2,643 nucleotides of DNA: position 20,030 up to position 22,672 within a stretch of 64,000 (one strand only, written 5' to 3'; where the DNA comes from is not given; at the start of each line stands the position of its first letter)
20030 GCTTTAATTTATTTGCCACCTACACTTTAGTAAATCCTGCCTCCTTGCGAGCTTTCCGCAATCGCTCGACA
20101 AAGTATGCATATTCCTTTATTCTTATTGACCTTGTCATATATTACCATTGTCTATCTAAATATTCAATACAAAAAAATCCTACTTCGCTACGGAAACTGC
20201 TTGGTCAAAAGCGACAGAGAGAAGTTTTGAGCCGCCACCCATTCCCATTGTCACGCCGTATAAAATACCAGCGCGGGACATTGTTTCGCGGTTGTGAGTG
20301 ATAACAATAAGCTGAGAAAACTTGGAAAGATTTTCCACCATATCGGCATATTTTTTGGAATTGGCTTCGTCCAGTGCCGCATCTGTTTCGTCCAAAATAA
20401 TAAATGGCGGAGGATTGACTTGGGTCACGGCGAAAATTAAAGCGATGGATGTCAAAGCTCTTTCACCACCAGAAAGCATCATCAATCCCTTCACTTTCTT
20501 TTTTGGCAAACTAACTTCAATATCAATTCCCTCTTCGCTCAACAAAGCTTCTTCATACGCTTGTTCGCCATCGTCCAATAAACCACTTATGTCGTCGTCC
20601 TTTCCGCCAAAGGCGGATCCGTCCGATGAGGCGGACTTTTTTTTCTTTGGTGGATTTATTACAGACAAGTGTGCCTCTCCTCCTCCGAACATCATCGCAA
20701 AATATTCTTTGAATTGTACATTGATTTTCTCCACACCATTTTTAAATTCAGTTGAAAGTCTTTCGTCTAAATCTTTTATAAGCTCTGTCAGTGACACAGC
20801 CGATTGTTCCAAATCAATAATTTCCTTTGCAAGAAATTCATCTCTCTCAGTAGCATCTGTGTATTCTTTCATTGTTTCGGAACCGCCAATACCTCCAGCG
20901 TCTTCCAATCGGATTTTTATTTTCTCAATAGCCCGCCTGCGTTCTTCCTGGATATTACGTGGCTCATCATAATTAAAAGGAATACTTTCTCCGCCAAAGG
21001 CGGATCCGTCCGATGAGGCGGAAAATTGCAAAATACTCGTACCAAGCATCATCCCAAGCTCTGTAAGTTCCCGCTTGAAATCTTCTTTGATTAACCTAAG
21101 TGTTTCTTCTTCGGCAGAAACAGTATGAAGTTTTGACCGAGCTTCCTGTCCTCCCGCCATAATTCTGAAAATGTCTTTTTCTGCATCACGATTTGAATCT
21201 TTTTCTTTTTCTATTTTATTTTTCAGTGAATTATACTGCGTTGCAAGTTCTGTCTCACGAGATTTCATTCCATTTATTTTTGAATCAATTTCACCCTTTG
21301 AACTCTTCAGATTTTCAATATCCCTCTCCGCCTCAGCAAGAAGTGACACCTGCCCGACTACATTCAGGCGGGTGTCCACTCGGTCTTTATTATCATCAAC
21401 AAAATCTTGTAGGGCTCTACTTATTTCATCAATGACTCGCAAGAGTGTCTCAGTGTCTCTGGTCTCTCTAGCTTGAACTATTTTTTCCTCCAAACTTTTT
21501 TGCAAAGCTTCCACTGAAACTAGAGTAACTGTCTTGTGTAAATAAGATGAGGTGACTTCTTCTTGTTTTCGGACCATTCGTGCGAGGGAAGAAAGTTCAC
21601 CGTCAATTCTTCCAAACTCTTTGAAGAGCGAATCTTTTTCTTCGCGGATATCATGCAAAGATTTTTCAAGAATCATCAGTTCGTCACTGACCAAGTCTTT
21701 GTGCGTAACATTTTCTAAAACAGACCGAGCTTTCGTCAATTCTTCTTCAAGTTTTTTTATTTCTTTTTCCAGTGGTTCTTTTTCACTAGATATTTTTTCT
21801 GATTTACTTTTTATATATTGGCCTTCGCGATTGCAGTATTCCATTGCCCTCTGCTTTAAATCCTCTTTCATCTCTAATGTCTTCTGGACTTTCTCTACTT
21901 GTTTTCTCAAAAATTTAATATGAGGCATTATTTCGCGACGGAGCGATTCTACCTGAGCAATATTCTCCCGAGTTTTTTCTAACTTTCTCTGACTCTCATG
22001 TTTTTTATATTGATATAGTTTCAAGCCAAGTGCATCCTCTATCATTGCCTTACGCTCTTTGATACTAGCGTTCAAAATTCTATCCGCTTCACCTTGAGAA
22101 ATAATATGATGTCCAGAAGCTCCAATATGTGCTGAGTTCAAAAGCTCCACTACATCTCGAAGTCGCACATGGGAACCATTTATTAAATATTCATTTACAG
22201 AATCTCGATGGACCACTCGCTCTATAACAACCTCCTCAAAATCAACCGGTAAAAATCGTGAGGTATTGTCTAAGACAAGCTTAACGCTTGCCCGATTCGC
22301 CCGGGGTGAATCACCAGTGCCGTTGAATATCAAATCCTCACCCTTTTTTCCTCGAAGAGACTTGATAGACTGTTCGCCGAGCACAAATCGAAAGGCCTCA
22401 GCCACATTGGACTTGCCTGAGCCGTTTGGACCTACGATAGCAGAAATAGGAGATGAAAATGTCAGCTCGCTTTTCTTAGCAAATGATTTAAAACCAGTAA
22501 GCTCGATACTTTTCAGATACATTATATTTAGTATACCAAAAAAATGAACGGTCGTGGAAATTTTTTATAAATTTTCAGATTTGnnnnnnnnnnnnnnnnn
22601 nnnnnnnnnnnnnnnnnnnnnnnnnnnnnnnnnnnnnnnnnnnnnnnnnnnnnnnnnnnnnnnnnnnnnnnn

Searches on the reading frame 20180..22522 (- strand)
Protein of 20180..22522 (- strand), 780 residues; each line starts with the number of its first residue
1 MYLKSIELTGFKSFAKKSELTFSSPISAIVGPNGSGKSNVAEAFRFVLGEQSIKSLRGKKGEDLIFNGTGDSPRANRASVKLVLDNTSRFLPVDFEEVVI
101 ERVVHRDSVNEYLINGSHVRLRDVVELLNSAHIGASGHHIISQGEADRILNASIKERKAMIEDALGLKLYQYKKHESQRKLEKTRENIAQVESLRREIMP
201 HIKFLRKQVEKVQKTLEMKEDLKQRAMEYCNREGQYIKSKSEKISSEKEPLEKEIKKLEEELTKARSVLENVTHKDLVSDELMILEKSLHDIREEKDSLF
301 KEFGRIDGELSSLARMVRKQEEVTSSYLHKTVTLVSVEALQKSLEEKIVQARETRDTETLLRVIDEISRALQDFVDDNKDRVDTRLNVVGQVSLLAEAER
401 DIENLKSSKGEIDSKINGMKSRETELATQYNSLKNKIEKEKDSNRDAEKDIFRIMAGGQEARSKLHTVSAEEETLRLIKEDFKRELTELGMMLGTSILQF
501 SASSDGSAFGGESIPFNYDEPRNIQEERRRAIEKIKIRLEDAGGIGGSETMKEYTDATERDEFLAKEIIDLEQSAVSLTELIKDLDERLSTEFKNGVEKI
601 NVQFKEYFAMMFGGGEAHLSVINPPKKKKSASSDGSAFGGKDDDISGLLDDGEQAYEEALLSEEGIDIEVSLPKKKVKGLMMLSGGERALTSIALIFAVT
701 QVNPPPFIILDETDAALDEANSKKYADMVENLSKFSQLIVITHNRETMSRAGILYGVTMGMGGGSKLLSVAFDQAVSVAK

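Call 46: search_protein_families(library=pfam, proteins=[window:20180-22522:-], max_evalue=0.00001)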
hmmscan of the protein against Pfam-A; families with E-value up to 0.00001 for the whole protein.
window:20180-22522:- (780 aa): 4 families
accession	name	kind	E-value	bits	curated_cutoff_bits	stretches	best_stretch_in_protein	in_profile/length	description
PF02463.25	SMC_N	-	1.4e-65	221.2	40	1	2-760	1-214/220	RecF/RecN/SMC N terminal domain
PF13476.12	AAA_23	-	2e-14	55.1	27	1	5-262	1-200/201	AAA domain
PF13304.12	AAA_21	-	1.6e-09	38.7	27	1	26-68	1-41/304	AAA domain, putative AbiEii toxin, Type IV TA system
PF13175.12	AAA_15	-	7.1e-07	29.6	32.1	1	1-396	1-266/374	AAA ATPase domain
